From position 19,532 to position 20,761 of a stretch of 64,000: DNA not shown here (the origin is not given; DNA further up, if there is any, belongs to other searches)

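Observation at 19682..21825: Lower-GC cargo: secreted EEP-family (nuclease/phosphatase/sphingomyelinase-like) enzyme plus co-transcribed lipoprotein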

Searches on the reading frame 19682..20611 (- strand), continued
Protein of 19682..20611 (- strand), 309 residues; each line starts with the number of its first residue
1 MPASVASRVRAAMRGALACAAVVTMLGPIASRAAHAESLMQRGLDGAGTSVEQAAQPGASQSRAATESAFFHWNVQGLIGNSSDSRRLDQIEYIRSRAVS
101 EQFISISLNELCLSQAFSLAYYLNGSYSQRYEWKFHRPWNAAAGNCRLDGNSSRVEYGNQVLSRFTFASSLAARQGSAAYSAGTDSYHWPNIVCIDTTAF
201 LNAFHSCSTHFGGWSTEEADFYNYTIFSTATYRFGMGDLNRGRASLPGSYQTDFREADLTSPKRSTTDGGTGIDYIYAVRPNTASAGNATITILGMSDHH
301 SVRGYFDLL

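Call 44: predict_structure(alignment_id=A4)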
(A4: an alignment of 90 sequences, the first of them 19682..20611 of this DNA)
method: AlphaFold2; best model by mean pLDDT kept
length: 309 residues; sequences in the alignment: 90
mean_pLDDT: 85.5   pTM: 0.78
mean pLDDT of the five models: 85.5, 85.4, 85.1, 84.8, 84.8
residues with pLDDT >= 90: 206; 70-90: 36; 50-70: 42; < 50: 25
segments of 3 or more residues with pLDDT < 50: 1-4, 14-20, 34-36
pLDDT, mean of each block of 10 residues (from residue 1): 49 49 50 50 54 60 68 93 92 97 98 97 98 94 87 93 98 81 84 97 98 90 97 98 96 98 97 98 96 97 97
secondary structure, 60 per line:
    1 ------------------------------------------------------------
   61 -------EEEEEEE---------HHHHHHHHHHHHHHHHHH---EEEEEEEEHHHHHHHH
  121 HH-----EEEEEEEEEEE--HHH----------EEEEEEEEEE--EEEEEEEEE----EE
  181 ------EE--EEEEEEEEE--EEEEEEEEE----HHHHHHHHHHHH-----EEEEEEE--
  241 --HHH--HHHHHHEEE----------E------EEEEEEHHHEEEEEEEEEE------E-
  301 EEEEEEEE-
elements in order: E68-74 H84-101 E105-112 H113-122 E128-138 E154-163 E166-174 E191-199 E202-210 H215-226 E232-238 H248-253 E254-256 E274-279 E283-292 E301-308

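Call 57: fold_search(model_id=the predicted structure, library=pdb)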
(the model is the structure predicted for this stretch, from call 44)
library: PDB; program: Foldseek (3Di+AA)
matches with E <= 10: 652; with E <= 0.001: 176
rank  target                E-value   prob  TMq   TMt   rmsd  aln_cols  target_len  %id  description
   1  4ruw                  1.9e-11  1.00  0.56  0.47   5.3       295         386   16  The crystal structure of endonuclease/exonuclease/phosphatase from Beutenbergia cavernae DSM 12333 (released 2014-12-24)
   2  4gyz_C                4.3e-11  1.00  0.53  0.64   5.2       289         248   14  Mus Musculus Tdp2 Bound to dAMP and Mg2+ (released 2012-10-31)
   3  4gyz_D                4.9e-11  1.00  0.55  0.69   4.0       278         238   15  Mus Musculus Tdp2 Bound to dAMP and Mg2+ (released 2012-10-31)
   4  5inm_B                5.8e-11  1.00  0.56  0.71   4.3       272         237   15  Mouse Tdp2 protein, apo state with variable DNA-binding grasp conformations (released 2016-04-27)
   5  4gz2_B                6.5e-11  1.00  0.54  0.67   5.0       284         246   15  Mus Musculus Tdp2 excluded ssDNA complex (released 2012-10-31)
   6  6ca4_A                6.5e-11  1.00  0.52  0.65   5.2       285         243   14  Crystal structure of humanized D. rerio TDP2 by 14 mutations (released 2018-05-02)
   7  6ca4_C                6.8e-11  1.00  0.52  0.68   5.1       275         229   14  Crystal structure of humanized D. rerio TDP2 by 14 mutations (released 2018-05-02)
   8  6ca4_B                6.8e-11  1.00  0.53  0.66   4.9       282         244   14  Crystal structure of humanized D. rerio TDP2 by 14 mutations (released 2018-05-02)
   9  5inn_C                7.2e-11  1.00  0.53  0.68   5.3       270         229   14  Mouse Tdp2 D358N protein, apo state with increased disorder amongst variable DNA-binding grasp conformations (released 2016-04-27)
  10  4fpv_B                9.6e-11  1.00  0.50  0.59   5.5       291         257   13  Crystal structure of D. rerio TDP2 complexed with single strand DNA product (released 2012-10-31)
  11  5ino_A                1.1e-10  1.00  0.55  0.66   4.5       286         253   12  Human Tdp2 reaction product (5'-phosphorylated DNA)-Mg2+ complex (released 2016-04-27)
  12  3teb_B                1.1e-10  1.00  0.52  0.59   6.2       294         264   12  endonuclease/exonuclease/phosphatase family protein from Leptotrichia buccalis C-1013-b (released 2011-08-31)
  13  4gyz_E                1.2e-10  1.00  0.56  0.67   4.5       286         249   14  Mus Musculus Tdp2 Bound to dAMP and Mg2+ (released 2012-10-31)
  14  5j3p_A                1.2e-10  1.00  0.50  0.61   7.1       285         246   13  Crystal structure of the catalytic domain of human tyrosyl DNA phosphodiesterase 2 (released 2016-05-04)
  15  3teb_A                1.3e-10  1.00  0.53  0.62   5.2       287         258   13  endonuclease/exonuclease/phosphatase family protein from Leptotrichia buccalis C-1013-b (released 2011-08-31)
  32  3g6s                  3.8e-10  1.00  0.56  0.65   5.6       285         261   14  Crystal structure of the endonuclease/exonuclease/phosphatase (BVU_0621) from Bacteroides vulgatus. Northeast Structural (released 2009-02-17)
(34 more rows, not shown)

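Call 59: find_related_loci(query=A5, collection=metagenome_contigs, flank=8000)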
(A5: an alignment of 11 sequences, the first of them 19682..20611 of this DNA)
Query A5 (309 aa) in metagenome_contigs; peptide patterns used: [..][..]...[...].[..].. (x = any residue, [..] = any of these).
64 stretches matched a pattern; 1 encode a relative of the query (tblastn E <= 1e-3); 1 distinct loci.
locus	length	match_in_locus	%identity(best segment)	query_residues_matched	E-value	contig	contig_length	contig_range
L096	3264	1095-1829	35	56-308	6e-37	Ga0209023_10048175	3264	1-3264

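Call 60: find_encoding_contigs(protein=P0009, flank=6000, max_places=2)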
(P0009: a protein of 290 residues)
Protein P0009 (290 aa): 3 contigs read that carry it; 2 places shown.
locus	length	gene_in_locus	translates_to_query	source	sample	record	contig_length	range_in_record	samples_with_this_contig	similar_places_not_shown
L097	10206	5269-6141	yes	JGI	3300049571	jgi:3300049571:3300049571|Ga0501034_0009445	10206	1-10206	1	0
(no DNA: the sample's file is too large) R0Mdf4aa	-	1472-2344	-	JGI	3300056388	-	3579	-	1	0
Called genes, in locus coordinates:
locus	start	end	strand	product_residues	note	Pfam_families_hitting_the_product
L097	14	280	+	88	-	PF18614:RNase_II_C_S1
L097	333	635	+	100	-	PF03992:ABM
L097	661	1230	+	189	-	PF16697:Yop-YscD_cpl, PF00498:FHA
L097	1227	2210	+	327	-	PF03816:LytR_cpsA_psr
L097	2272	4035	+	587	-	PF01935:DUF87, PF05872:HerA_C, PF13401:AAA_22 (faint)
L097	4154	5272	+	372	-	-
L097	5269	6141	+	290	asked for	PF03372:Exo_endo_phos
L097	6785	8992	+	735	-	PF00884:Sulfatase, PF16347:SGSH_C (weak)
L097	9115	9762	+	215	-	PF00196:GerE, PF08281:Sigma70_r4_2 (faint)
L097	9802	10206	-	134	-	?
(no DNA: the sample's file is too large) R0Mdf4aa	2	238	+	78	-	?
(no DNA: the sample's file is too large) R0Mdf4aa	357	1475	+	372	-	-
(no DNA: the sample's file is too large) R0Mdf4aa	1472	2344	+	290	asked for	PF03372:Exo_endo_phos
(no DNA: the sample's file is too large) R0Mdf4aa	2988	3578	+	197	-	?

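Call 61: find_encoding_contigs(protein=P0010, flank=6000, max_places=2)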
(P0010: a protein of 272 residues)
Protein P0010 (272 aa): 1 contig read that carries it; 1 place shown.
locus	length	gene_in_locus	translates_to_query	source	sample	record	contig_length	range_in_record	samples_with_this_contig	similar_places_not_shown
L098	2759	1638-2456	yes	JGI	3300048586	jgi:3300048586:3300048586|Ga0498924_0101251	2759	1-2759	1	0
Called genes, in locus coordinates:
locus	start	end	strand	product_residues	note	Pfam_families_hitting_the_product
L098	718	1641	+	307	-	-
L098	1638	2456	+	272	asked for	PF03372:Exo_endo_phos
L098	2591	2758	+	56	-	?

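Call 62: find_encoding_contigs(protein=P0016, flank=6000, max_places=2)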
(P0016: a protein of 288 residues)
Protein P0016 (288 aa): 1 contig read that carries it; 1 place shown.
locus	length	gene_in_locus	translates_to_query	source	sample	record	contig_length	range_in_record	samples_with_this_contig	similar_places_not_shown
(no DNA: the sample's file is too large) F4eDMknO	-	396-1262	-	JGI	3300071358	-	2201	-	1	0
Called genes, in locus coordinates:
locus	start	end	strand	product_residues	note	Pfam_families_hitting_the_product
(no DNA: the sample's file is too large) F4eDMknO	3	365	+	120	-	?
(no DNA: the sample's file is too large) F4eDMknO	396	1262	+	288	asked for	PF03372:Exo_endo_phos (weak)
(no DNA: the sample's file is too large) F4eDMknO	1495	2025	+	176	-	-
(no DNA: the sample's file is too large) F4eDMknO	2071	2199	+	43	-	?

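Call 71: find_encoding_contigs(protein=P0017, flank=6000, max_places=3)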
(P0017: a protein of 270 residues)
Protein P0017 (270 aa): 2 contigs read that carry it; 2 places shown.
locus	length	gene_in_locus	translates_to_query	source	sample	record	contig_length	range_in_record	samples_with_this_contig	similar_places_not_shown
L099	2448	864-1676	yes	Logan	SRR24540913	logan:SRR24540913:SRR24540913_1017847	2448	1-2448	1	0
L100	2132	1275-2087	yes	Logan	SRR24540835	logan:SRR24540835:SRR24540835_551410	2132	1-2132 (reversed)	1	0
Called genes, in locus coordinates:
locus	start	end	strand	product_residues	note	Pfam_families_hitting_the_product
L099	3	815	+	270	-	?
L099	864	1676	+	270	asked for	PF03372:Exo_endo_phos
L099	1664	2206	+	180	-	-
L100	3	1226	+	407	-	?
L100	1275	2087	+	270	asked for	PF03372:Exo_endo_phos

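Call 72: find_encoding_contigs(protein=P0023, flank=6000, max_places=3)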
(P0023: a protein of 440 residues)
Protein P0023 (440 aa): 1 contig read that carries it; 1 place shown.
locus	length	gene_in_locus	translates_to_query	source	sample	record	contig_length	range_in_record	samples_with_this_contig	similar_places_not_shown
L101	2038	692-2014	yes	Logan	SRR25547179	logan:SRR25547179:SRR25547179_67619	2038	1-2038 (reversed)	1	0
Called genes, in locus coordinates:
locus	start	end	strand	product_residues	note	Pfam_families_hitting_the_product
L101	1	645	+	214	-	?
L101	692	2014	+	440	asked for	-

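Call 73: find_encoding_contigs(protein=P0015, flank=6000, max_places=3)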
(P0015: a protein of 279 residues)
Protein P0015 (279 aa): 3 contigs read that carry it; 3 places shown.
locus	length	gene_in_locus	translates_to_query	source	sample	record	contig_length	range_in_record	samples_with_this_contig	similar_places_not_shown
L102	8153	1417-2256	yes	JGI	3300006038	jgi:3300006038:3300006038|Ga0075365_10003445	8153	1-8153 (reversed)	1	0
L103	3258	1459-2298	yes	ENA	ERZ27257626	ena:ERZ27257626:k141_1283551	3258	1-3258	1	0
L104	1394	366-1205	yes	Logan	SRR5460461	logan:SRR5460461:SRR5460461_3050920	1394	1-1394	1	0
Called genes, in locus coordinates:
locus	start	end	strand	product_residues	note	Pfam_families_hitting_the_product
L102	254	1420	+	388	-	PF24681:Kelch_KLHDC2_KLHL20_DRC7 (faint), PF01344:Kelch_1 (faint), PF07646:Kelch_2 (faint)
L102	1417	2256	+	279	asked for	-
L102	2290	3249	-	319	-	PF00248:Aldo_ket_red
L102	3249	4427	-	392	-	PF00989:PAS, PF08447:PAS_3, PF08448:PAS_4 (weak), PF13188:PAS_8 (faint), PF13426:PAS_9 (faint), PF00989:PAS, PF08448:PAS_4, PF00990:GGDEF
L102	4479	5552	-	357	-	PF08240:ADH_N, PF00107:ADH_zinc_N, PF13602:ADH_zinc_N_2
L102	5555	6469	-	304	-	PF00296:Bac_luciferase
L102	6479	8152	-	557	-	?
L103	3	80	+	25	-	?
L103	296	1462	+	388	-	PF24681:Kelch_KLHDC2_KLHL20_DRC7 (faint), PF01344:Kelch_1 (faint), PF07646:Kelch_2 (faint)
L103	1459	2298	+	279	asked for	-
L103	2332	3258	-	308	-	?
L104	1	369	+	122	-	?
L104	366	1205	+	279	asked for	-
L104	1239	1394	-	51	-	?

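Call 75: search_protein_families(library=pfam, proteins=[L102:254-1420:+, L100:3-1226:+, L015:371-1522:+, L097:4154-5272:+, L012:6700-7887:+, L098:598-1641:+, L099:1664-2206:+], max_evalue=10)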
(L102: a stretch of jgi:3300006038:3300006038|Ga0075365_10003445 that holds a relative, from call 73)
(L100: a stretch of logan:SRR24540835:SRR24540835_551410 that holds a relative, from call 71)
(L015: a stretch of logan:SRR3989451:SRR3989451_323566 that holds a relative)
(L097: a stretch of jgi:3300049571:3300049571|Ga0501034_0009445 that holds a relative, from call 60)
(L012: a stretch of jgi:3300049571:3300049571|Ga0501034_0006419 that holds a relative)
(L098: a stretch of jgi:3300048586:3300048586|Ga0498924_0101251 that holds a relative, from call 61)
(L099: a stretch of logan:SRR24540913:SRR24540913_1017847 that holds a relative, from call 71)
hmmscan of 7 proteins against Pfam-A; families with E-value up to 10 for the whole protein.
L102:254-1420:+ (388 aa): 9 families
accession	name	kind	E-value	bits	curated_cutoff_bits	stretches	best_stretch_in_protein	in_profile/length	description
PF13964.12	Kelch_6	-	2.5e-11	43.6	25.3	1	41-90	2-48/50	Kelch motif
PF01344.31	Kelch_1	-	1e-07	31.7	20.1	1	40-87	1-44/46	Kelch motif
PF07646.21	Kelch_2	-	4.5e-07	29.9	21.3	1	41-85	2-44/48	Kelch motif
PF24681.1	Kelch_KLHDC2_KLHL20_DRC7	-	9.2e-07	28.8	50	1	34-147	97-195/221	KLHDC2/KLHL20/DRC7 Kelch-repeats domain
PF13418.12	Kelch_4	-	2e-06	28.1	21.6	2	45-90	6-49/49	Galactose oxidase, central domain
PF24996.1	NANM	-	0.00076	18.9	45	1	31-110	44-123/350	N-acetylneuraminate epimerase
PF13415.12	Kelch_3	-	0.003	18.1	22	1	50-97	1-44/48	Galactose oxidase, central domain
PF24981.1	Beta-prop_ATRN-LZTR1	-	0.0059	16.3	50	1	39-93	38-90/289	Attractin/LZTR1 beta-propeller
PF04347.18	FliO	-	0.063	13.8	22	1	24-57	16-49/91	Flagellar biosynthesis protein, FliO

L100:3-1226:+ (407 aa): 3 families
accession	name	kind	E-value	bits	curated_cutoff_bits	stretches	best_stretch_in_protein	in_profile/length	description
PF07646.21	Kelch_2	-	0.075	13.5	21.3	0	348-369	20-42/48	Kelch motif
PF18698.7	HisK_sensor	-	0.094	13.5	27.3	1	339-374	24-59/126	Histidine kinase sensor domain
PF23684.1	ORF20A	-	0.19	12.5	27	1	4-57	19-73/88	ORF20A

L015:371-1522:+ (383 aa): 0 families

L097:4154-5272:+ (372 aa): 1 family
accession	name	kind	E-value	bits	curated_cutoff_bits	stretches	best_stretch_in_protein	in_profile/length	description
PF13785.11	DUF4178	-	0.13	12.8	25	1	270-318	39-90/136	Domain of unknown function (DUF4178)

L012:6700-7887:+ (395 aa): 0 families

L098:598-1641:+ (347 aa): 2 families
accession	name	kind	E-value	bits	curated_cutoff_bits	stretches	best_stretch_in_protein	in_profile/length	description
PF14525.12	AraC_binding_2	-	0.018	15.2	27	2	119-172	18-69/173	AraC-binding-like domain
PF13180.12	PDZ_2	-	0.098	13.4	27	1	118-168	22-72/80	PDZ domain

L099:1664-2206:+ (180 aa): 0 families

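Call 85: search_dna_similar(query=window:19682-20611:-, collection=plasmids, mode=protein, max_evalue=0.001, max_rows=15)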
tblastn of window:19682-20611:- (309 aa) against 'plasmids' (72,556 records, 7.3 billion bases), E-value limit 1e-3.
No match.

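Call 91: search_protein_families(library=ncbifam, alignment_id=A4, max_evalue=0.001)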
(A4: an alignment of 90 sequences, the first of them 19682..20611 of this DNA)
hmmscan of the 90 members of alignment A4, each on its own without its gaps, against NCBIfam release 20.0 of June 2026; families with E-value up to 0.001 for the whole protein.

A. member 1, window:19682-20611:- (309 aa): 0 families

B. families by the number of members that match (of 90 scanned): 3 families
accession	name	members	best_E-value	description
TIGR00633.1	xth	2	0.00034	exodeoxyribonuclease III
NF008733.0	PRK11756.1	1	0.00031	exodeoxyribonuclease III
TIGR00195.1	exoDNase_III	1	0.00093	exodeoxyribonuclease III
